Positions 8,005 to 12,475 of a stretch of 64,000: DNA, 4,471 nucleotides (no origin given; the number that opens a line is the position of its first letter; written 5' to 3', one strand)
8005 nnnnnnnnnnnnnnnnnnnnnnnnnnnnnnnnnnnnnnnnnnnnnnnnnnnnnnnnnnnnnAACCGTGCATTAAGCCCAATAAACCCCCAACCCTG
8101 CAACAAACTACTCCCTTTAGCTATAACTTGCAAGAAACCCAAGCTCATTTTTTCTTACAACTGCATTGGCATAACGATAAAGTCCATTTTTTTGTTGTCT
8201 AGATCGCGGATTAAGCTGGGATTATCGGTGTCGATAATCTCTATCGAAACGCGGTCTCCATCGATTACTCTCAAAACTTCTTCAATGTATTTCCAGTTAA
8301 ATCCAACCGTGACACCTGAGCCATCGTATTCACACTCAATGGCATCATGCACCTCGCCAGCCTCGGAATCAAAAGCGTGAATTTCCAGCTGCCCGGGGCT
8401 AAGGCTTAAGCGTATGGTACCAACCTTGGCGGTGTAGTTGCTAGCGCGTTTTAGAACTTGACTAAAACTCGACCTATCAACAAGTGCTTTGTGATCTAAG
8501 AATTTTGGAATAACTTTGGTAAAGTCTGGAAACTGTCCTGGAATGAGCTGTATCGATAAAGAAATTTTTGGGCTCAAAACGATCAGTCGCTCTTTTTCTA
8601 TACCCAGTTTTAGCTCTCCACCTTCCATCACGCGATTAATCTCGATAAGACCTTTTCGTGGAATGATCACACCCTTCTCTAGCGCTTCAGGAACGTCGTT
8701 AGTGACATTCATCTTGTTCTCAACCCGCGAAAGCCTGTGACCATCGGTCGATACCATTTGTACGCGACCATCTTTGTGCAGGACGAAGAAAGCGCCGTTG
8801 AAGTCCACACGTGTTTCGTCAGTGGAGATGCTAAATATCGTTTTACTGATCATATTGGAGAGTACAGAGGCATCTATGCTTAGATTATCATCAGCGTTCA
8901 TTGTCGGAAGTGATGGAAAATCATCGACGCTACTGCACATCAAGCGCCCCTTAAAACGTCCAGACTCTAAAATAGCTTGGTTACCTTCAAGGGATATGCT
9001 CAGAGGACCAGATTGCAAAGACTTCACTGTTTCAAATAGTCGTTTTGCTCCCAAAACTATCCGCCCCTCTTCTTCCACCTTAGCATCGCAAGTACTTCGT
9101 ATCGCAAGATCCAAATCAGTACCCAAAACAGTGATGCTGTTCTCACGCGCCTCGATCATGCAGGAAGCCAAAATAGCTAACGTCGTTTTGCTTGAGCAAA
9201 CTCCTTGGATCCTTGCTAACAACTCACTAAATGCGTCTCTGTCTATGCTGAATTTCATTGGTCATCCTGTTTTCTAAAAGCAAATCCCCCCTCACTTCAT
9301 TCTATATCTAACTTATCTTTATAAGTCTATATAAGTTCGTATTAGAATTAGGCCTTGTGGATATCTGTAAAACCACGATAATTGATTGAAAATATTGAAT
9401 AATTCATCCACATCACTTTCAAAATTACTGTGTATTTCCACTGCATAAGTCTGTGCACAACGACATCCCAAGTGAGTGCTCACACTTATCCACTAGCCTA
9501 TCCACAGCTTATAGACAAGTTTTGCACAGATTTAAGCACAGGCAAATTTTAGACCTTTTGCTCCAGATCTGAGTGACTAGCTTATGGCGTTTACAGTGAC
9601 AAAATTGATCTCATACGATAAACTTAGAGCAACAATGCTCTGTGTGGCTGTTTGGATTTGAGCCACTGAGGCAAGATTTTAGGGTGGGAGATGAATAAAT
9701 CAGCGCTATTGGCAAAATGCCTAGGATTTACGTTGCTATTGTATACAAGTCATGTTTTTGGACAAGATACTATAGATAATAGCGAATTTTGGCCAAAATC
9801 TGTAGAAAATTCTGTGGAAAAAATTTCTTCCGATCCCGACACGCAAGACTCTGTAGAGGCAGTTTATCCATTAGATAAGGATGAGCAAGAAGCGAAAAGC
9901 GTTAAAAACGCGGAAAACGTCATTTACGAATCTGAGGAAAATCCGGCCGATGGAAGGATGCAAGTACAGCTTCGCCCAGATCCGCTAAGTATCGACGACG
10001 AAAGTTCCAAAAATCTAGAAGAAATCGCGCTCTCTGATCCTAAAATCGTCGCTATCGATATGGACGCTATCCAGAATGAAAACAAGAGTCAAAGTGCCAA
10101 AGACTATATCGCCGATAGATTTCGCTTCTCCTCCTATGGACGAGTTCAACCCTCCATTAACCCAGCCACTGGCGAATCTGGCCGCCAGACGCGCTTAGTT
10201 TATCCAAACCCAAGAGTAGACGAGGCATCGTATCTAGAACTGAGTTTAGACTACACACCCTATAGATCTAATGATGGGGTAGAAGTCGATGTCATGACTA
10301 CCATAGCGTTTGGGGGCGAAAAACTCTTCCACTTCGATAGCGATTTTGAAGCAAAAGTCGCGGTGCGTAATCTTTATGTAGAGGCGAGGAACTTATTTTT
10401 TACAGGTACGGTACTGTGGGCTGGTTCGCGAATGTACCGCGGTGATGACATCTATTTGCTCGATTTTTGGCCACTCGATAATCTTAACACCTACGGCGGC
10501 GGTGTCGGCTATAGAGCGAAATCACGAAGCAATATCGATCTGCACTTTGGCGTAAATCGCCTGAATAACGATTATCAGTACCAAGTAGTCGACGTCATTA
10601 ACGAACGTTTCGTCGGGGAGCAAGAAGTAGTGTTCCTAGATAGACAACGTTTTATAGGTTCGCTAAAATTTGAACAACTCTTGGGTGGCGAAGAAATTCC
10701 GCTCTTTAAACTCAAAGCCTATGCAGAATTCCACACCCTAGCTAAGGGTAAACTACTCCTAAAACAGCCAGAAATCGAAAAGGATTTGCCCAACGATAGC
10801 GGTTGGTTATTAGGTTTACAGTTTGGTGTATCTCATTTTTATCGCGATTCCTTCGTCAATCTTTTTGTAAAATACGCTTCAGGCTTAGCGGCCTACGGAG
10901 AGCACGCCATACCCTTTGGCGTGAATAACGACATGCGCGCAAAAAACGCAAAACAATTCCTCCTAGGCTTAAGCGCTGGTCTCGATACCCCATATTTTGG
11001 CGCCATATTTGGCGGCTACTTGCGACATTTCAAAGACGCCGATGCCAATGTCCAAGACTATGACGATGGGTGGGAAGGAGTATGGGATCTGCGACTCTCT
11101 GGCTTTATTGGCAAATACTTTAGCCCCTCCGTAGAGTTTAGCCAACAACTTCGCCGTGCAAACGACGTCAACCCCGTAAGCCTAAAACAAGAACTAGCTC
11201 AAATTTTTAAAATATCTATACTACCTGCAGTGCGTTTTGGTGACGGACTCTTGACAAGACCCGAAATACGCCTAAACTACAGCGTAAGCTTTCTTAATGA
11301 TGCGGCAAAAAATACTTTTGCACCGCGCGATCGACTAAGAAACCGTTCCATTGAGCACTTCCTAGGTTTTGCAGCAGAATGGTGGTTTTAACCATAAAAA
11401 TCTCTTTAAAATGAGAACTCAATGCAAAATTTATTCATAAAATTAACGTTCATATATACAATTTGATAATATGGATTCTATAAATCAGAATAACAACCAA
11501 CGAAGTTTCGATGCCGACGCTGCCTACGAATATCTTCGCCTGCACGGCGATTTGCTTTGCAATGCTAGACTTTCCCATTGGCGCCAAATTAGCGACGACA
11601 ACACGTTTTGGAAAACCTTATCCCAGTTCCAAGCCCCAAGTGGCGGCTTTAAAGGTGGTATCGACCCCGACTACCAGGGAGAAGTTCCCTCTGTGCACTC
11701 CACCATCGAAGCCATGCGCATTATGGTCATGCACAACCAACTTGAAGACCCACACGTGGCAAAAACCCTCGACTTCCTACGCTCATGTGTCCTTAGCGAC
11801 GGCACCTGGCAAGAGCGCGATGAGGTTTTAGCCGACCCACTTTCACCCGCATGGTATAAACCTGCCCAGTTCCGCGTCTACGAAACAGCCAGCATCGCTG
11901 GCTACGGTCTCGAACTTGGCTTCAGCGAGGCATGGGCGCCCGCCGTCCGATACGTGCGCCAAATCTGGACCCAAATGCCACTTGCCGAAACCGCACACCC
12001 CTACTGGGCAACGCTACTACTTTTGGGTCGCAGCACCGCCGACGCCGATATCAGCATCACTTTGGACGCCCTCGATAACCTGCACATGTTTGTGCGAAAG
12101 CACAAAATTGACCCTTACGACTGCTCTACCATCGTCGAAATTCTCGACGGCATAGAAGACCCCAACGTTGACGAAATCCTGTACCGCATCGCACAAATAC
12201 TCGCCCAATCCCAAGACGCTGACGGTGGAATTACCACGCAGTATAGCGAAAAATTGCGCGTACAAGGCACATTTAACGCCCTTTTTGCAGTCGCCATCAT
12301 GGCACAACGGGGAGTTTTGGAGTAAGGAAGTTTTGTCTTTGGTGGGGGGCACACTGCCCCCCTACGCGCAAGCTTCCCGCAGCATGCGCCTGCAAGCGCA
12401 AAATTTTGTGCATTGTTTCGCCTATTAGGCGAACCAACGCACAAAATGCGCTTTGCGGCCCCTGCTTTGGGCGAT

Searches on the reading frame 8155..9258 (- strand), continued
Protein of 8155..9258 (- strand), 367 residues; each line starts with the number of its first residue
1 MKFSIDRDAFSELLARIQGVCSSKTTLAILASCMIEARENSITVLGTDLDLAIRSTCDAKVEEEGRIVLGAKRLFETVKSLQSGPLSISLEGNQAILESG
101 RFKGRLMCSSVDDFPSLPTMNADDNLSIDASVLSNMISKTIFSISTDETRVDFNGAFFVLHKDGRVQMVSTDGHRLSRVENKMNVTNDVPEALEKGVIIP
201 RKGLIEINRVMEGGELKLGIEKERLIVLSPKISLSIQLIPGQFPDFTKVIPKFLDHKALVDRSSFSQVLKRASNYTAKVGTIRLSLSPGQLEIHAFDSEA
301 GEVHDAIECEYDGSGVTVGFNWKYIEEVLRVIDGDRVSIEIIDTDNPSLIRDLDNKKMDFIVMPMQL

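Call 40: find_encoding_contigs(protein=P0153, flank=10000, max_places=6)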
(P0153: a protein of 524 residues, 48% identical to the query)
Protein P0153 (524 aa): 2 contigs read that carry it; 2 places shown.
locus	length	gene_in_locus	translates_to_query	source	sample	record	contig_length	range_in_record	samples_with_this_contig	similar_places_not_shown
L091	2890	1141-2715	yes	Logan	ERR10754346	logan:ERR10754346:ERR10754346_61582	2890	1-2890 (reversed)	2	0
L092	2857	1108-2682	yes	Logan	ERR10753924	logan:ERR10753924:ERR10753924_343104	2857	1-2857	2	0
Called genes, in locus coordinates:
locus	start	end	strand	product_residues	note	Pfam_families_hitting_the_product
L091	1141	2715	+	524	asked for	PF00308:Bac_DnaA, PF00004:AAA (weak), PF01695:IstB_IS21, PF08299:Bac_DnaA_C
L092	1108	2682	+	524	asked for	PF00308:Bac_DnaA, PF00004:AAA (weak), PF01695:IstB_IS21, PF08299:Bac_DnaA_C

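Call 41: find_encoding_contigs(protein=P0277, flank=10000, max_places=4)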
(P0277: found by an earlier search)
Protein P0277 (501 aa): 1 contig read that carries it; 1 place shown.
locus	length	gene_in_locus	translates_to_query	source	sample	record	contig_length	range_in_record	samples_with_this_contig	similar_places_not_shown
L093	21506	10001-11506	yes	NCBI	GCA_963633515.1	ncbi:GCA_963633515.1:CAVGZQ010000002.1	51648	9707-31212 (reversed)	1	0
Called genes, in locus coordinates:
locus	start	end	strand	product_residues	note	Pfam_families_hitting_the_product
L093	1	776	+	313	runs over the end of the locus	-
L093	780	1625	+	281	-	PF00398:RrnaAD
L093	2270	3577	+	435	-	-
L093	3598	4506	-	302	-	PF01368:DHH, PF02272:DHHA1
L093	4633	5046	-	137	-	PF02033:RBFA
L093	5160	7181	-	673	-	PF00456:Transketolase_N, PF02779:Transket_pyr, PF02780:Transketolase_C, PF22613:Transketolase_C_1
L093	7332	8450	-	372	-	PF00712:DNA_pol3_beta, PF02767:DNA_pol3_beta_2, PF02768:DNA_pol3_beta_3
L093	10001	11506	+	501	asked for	PF00308:Bac_DnaA, PF00004:AAA (weak), PF01695:IstB_IS21, PF08299:Bac_DnaA_C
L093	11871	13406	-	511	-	-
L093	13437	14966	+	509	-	-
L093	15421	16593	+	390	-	PF01011:PQQ (faint), PF13360:PQQ_2 (faint)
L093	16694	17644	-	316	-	-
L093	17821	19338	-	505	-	-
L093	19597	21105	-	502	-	PF02446:Glyco_hydro_77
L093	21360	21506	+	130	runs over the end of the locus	-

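Call 42: find_encoding_contigs(protein=P0278, flank=10000, max_places=3)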
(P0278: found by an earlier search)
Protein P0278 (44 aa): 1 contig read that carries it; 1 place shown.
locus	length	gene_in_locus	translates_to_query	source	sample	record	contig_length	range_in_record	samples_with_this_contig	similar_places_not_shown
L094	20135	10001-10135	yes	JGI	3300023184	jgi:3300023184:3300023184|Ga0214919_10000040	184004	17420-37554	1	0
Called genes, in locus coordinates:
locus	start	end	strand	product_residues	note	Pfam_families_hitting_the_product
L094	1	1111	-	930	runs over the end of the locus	PF07517:SecA_DEAD, PF00270:DEAD, PF01043:SecA_PP_bind, PF21090:P-loop_SecA, PF07516:SecA_SW, PF02810:SEC-C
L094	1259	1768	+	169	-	-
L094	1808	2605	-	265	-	PF12146:Hydrolase_4, PF00561:Abhydrolase_1, PF12697:Abhydrolase_6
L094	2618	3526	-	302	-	PF03331:LpxC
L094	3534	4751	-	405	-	PF00091:Tubulin, PF12327:FtsZ_C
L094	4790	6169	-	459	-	PF14450:FtsA (weak), PF02491:SHS2_FTSA, PF06723:MreB_Mbl, PF06277:EutA (weak), PF14450:FtsA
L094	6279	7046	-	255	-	PF08478:POTRA_1, PF03799:FtsQ_DivIB_C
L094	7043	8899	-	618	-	PF01565:FAD_binding_4, PF02873:MurB_C, PF01820:Dala_Dala_lig_N, PF07478:Dala_Dala_lig_C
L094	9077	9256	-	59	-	-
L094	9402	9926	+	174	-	-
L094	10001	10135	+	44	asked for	-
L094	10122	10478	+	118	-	PF15919:HicB_lk_antitox, PF21748:UPF0150 (weak), PF05534:HicB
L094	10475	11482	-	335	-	PF01728:FtsJ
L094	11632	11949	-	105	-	PF10387:DUF2442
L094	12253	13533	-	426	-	PF08245:Mur_ligase_M, PF02875:Mur_ligase_C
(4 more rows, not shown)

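Call 58: find_encoding_contigs(protein=P0280, flank=10000, max_places=4)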
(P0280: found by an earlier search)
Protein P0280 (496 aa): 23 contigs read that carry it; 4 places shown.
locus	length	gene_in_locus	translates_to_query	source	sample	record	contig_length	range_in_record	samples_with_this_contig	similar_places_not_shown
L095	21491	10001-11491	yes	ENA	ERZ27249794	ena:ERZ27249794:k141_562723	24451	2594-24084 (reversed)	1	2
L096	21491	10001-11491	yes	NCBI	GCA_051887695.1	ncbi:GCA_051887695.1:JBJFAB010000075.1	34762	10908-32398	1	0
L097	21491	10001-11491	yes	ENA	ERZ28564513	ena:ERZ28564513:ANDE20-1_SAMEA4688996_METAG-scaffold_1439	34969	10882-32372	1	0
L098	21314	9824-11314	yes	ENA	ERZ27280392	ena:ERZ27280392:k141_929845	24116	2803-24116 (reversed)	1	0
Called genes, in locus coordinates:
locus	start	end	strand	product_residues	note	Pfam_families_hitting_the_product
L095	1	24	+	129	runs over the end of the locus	?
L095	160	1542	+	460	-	PF10396:TrmE_N, PF12631:MnmE_helical, PF01926:MMR_HSR1, PF02421:FeoB_N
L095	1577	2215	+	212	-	PF13671:AAA_33 (faint), PF02223:Thymidylate_kin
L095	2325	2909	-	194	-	PF02545:Maf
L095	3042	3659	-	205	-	PF01209:Ubie_methyltran (weak), PF13489:Methyltransf_23, PF13847:Methyltransf_31, PF08241:Methyltransf_11, PF08242:Methyltransf_12, PF13649:Methyltransf_25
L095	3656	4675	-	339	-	PF01368:DHH, PF02272:DHHA1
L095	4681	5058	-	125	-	PF02033:RBFA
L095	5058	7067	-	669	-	PF00456:Transketolase_N, PF02779:Transket_pyr, PF02780:Transketolase_C, PF22613:Transketolase_C_1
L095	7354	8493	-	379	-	PF00712:DNA_pol3_beta, PF02767:DNA_pol3_beta_2, PF02768:DNA_pol3_beta_3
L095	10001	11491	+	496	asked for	PF00308:Bac_DnaA, PF01695:IstB_IS21 (weak), PF00004:AAA (weak), PF22688:Hda_lid (weak), PF08299:Bac_DnaA_C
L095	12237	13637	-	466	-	-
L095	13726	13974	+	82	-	-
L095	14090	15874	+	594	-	PF16697:Yop-YscD_cpl (faint), PF01966:HD (weak), PF13487:HD_5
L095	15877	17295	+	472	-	PF02517:Rce1-like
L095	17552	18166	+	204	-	PF01712:dNK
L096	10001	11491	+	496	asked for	PF00308:Bac_DnaA, PF01695:IstB_IS21 (weak), PF00004:AAA (weak), PF22688:Hda_lid (weak), PF08299:Bac_DnaA_C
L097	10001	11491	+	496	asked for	PF00308:Bac_DnaA, PF01695:IstB_IS21 (weak), PF00004:AAA (weak), PF22688:Hda_lid (weak), PF08299:Bac_DnaA_C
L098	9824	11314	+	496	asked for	PF00308:Bac_DnaA, PF01695:IstB_IS21 (weak), PF00004:AAA (weak), PF22688:Hda_lid (weak), PF08299:Bac_DnaA_C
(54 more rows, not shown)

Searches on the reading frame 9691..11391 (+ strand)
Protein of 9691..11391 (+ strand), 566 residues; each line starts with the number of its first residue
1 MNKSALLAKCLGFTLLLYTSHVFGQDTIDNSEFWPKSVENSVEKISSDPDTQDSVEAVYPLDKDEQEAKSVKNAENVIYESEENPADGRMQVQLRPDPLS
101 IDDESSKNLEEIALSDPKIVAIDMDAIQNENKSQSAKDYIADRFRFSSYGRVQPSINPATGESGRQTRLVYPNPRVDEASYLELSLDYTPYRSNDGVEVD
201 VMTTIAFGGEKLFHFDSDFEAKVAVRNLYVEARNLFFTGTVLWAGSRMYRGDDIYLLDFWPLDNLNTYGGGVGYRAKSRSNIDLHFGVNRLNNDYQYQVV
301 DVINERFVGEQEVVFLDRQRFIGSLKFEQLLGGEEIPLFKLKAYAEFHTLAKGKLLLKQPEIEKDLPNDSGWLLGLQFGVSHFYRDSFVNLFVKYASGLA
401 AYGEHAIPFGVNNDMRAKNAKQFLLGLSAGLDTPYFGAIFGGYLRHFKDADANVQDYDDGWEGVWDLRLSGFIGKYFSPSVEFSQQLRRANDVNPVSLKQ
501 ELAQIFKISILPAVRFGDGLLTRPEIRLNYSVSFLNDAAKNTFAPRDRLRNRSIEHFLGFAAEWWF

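Call 4: search_protein_families(library=ncbifam, proteins=[window:9691-11391:+])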
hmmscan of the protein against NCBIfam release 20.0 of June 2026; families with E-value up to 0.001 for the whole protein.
window:9691-11391:+ (566 aa): 1 family
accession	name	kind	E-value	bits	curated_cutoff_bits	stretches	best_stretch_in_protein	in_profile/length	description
NF006860.0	PRK09360.1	subfamily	2.2e-09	37.1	394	1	180-274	65-154/414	maltoporin LamB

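Call 9: search_protein_families(library=pfam, proteins=[window:9691-11391:+])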
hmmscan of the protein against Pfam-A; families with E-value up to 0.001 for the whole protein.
window:9691-11391:+ (566 aa): 1 family
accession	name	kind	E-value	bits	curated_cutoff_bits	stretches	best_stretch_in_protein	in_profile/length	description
PF02264.21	LamB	-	3.2e-28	100.2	25.1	1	146-566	1-378/378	LamB porin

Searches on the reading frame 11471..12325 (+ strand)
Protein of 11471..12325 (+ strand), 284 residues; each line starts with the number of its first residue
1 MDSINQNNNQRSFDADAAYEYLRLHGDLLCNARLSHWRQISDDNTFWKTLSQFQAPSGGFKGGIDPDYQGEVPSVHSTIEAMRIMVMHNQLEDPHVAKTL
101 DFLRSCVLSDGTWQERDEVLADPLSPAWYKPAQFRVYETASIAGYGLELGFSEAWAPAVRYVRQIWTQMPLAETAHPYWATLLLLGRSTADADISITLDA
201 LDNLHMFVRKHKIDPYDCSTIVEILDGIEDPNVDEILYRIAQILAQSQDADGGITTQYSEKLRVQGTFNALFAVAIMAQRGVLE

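Call 4: search_protein_families(library=ncbifam, proteins=[window:11471-12325:+])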
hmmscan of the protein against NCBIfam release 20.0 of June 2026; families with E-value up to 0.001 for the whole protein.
window:11471-12325:+ (284 aa): 0 families

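Call 9: search_protein_families(library=pfam, proteins=[window:11471-12325:+])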
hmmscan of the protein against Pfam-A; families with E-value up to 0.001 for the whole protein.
window:11471-12325:+ (284 aa): 1 family
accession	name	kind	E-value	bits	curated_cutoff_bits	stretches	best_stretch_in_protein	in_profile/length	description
PF00432.27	Prenyltrans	-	1.1e-06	28.7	26.5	1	41-115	50-120/304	Prenyltransferase alpha-alpha toroid domain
